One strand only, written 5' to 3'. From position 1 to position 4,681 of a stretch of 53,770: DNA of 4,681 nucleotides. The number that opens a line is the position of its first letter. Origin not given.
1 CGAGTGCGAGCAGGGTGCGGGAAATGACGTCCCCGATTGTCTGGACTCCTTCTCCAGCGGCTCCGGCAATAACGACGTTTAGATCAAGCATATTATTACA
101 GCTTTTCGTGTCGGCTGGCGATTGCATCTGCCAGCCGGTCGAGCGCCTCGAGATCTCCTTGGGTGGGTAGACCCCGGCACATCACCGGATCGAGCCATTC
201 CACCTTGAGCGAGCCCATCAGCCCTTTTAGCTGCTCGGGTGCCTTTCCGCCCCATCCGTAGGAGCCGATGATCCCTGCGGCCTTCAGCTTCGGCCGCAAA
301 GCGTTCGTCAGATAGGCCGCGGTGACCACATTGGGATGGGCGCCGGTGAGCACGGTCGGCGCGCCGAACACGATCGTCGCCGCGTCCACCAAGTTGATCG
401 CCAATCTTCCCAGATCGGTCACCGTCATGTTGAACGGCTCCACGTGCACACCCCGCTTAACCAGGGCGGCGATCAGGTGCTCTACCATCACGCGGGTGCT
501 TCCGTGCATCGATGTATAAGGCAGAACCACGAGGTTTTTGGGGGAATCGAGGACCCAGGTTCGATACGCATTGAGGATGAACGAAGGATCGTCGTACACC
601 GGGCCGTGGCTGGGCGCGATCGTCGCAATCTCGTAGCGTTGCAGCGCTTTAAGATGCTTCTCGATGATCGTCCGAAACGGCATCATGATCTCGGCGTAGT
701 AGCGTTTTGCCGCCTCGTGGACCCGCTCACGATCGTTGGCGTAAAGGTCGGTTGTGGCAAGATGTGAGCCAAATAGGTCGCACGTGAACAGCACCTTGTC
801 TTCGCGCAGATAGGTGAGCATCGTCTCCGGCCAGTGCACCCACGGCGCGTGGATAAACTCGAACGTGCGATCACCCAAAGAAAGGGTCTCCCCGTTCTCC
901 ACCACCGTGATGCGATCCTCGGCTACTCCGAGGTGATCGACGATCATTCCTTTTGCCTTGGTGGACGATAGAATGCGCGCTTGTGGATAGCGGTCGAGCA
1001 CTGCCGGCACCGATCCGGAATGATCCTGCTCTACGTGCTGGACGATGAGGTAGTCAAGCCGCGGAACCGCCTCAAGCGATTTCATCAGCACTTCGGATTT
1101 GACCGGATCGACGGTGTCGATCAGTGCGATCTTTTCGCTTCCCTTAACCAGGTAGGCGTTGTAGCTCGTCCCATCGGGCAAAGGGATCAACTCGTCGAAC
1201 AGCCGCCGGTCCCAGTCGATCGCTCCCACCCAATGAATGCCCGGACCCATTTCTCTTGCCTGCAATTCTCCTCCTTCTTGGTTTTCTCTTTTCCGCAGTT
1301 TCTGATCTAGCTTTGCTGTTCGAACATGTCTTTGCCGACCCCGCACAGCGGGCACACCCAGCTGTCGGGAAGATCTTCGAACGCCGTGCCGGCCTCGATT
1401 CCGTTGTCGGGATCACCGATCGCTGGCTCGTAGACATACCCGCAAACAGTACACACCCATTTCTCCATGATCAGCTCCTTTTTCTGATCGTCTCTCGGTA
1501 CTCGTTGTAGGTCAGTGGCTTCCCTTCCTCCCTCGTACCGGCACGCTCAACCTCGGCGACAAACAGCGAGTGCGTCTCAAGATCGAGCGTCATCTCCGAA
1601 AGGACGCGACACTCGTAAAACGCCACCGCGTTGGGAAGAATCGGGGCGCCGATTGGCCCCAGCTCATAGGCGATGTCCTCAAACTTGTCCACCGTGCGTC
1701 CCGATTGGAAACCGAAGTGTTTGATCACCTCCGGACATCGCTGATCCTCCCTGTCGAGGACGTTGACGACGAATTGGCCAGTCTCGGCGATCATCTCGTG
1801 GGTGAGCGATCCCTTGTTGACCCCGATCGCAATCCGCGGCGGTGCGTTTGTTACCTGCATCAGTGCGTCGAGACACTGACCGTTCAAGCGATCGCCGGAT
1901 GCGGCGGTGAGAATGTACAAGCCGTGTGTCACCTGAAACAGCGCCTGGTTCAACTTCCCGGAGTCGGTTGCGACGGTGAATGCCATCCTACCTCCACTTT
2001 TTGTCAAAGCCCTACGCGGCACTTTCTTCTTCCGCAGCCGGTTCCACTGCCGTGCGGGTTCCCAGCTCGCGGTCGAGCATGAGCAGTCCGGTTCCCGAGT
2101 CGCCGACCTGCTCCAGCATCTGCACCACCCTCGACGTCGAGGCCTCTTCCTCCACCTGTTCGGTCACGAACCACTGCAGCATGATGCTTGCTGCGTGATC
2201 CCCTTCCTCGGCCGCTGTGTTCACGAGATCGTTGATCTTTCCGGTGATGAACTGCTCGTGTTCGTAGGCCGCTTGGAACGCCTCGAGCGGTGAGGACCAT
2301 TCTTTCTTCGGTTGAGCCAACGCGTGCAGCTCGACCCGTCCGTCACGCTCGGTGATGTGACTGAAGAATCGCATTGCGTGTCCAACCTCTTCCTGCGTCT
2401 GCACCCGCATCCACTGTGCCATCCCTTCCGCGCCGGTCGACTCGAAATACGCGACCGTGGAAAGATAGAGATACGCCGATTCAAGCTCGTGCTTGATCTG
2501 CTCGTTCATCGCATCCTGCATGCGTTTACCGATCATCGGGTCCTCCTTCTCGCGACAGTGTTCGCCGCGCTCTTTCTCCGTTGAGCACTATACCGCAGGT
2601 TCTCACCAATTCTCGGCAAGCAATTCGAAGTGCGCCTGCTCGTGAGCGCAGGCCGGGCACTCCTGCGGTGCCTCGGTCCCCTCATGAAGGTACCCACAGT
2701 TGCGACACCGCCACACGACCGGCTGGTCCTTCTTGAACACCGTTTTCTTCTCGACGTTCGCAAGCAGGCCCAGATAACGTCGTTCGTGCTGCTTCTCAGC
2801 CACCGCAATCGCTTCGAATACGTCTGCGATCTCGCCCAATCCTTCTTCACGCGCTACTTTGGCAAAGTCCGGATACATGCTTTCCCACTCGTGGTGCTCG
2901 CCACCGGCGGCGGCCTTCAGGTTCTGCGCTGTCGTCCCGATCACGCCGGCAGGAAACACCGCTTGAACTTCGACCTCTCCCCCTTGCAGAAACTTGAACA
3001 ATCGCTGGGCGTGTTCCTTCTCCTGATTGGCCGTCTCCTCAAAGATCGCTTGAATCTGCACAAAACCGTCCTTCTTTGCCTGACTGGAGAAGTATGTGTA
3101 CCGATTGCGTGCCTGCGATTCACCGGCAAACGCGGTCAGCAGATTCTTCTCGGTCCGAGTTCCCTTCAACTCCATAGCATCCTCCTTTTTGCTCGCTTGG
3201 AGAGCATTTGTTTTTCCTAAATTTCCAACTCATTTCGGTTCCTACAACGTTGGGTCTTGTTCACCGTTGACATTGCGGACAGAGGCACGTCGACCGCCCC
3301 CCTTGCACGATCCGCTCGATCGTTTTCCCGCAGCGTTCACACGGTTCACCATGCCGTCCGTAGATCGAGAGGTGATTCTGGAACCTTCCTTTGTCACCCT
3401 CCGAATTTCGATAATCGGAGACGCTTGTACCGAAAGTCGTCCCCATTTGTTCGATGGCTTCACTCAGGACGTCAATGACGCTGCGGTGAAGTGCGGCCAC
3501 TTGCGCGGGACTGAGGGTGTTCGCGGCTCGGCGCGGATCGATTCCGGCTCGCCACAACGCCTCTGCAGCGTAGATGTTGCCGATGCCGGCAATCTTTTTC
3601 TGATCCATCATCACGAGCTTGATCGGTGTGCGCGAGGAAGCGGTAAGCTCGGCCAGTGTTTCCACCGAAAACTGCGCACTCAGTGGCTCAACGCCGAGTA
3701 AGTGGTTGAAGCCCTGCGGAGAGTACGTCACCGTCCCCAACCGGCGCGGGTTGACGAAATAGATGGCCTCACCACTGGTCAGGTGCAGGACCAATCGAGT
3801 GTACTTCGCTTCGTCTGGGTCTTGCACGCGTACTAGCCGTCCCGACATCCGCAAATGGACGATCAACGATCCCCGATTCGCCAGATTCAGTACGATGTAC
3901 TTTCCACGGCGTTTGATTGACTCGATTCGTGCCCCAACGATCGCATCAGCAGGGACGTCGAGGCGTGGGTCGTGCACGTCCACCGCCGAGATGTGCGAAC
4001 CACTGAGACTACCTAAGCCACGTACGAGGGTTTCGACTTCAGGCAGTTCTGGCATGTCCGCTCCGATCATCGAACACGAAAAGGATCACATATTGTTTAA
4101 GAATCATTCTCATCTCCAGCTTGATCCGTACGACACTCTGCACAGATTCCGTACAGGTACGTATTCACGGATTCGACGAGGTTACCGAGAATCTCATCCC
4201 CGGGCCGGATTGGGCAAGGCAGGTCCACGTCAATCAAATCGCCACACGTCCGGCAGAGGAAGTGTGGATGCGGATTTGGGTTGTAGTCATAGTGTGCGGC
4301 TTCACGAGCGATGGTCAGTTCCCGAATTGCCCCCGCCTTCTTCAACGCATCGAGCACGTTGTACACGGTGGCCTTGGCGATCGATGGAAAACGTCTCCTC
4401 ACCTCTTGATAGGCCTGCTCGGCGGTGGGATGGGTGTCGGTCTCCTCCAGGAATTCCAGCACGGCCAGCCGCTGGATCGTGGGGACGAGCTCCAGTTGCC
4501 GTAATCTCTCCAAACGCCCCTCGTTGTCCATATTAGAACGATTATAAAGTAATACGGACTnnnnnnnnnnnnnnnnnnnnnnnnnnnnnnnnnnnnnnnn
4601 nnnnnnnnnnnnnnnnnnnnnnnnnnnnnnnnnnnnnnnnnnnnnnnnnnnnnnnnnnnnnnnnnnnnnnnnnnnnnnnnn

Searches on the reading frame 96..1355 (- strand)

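Call 32: search_protein_families(library=pfam, proteins=[window:96-1355:-], max_evalue=0.01)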
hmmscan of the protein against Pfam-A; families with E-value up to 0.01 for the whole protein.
window:96-1355:- (419 aa): 3 families
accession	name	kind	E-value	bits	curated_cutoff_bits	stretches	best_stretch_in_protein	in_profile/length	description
PF19583.5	ODP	-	4.4e-25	89.1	27.2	1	65-251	3-194/194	ODP family beta lactamase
PF00753.33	Lactamase_B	-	5.1e-11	43.3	22.7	1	63-198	4-154/196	Metallo-beta-lactamase superfamily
PF00258.30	Flavodoxin_1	-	0.0051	17.4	25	1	280-403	3-137/143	Flavodoxin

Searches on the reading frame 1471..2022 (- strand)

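Call 32: search_protein_families(library=pfam, proteins=[window:1471-2022:-], max_evalue=0.01)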
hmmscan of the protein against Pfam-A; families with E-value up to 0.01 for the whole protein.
window:1471-2022:- (183 aa): 1 family
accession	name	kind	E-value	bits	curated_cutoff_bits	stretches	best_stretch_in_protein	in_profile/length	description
PF01613.24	Flavin_Reduct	-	1.5e-35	123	27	1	31-174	4-146/153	Flavin reductase like domain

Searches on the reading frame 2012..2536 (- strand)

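Call 32: search_protein_families(library=pfam, proteins=[window:2012-2536:-], max_evalue=0.01)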
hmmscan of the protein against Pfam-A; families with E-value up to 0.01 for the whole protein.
window:2012-2536:- (174 aa): 1 family
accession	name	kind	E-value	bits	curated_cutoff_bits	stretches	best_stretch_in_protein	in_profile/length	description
PF00210.30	Ferritin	-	1.2e-37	129.4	24.5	1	8-143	2-141/142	Ferritin-like domain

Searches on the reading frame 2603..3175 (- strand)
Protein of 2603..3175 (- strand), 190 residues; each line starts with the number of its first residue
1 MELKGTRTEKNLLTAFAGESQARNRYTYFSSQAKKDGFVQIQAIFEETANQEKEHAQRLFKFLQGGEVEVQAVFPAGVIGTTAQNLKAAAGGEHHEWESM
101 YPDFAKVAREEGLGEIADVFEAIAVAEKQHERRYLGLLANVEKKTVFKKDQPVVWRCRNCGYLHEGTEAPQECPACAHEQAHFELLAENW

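Call 32: search_protein_families(library=pfam, proteins=[window:2603-3175:-], max_evalue=0.01)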
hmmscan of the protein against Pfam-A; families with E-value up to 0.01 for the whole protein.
window:2603-3175:- (190 aa): 6 families
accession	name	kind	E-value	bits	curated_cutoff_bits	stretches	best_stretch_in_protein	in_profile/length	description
PF02915.23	Rubrerythrin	-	1.9e-34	119.4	22.8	1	10-137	1-136/137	Rubrerythrin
PF21349.2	RUBY_RBDX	-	2.3e-15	56.2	26.5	1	155-184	1-30/30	Rubrerythrin, rubredoxin-like domain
PF00210.30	Ferritin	-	5.4e-08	33.3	24.5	1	10-142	2-140/142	Ferritin-like domain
PF23458.2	DUF7130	-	2.7e-07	30.8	35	1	113-188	14-88/89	Domain of unknown function (DUF7130)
PF01155.25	HypA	-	0.0017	18.8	28.9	1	146-182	62-98/112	Hydrogenase/urease nickel incorporation, metallochaperone, hypA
PF23455.1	DUF7129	-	0.0044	17.2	30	1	155-177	12-34/45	Domain of unknown function (DUF7129)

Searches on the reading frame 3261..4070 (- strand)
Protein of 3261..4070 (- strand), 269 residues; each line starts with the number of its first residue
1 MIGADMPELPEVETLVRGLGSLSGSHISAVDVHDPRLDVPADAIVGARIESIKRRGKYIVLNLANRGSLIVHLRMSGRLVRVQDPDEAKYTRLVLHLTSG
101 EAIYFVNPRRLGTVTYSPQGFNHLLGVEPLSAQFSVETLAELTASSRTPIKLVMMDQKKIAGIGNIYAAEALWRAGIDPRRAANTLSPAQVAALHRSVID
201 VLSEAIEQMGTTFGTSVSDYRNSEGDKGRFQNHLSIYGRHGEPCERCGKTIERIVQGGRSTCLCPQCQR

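Call 32: search_protein_families(library=pfam, proteins=[window:3261-4070:-], max_evalue=0.01)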
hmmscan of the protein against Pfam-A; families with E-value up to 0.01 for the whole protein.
window:3261-4070:- (269 aa): 4 families
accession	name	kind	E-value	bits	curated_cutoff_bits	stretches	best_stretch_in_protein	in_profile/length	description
PF01149.29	Fapy_DNA_glyco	-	1.4e-29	103.5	25.5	1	6-114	1-117/117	Formamidopyrimidine-DNA glycosylase N-terminal domain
PF06831.19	H2TH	-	4.2e-29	100.8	34.7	1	125-213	1-89/93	Formamidopyrimidine-DNA glycosylase H2TH domain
PF06827.20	zf-FPG_IleRS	-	2.3e-11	43.7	21.3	1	241-268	1-28/30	Zinc finger found in FPG and IleRS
PF05833.16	NFACT_N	-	0.0018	17.5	31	1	146-207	186-245/456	NFACT N-terminal and middle domains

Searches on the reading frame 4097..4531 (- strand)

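Call 32: search_protein_families(library=pfam, proteins=[window:4097-4531:-], max_evalue=0.01)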
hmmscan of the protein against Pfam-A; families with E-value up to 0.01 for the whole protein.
window:4097-4531:- (144 aa): 2 families
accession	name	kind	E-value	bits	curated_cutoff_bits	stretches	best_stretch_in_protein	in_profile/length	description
PF01475.25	FUR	-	8.9e-23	81.2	23.1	1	18-105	7-96/121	Ferric uptake regulator family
PF12840.13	HTH_20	-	0.00043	20.6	27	1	21-70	6-49/51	Helix-turn-helix domain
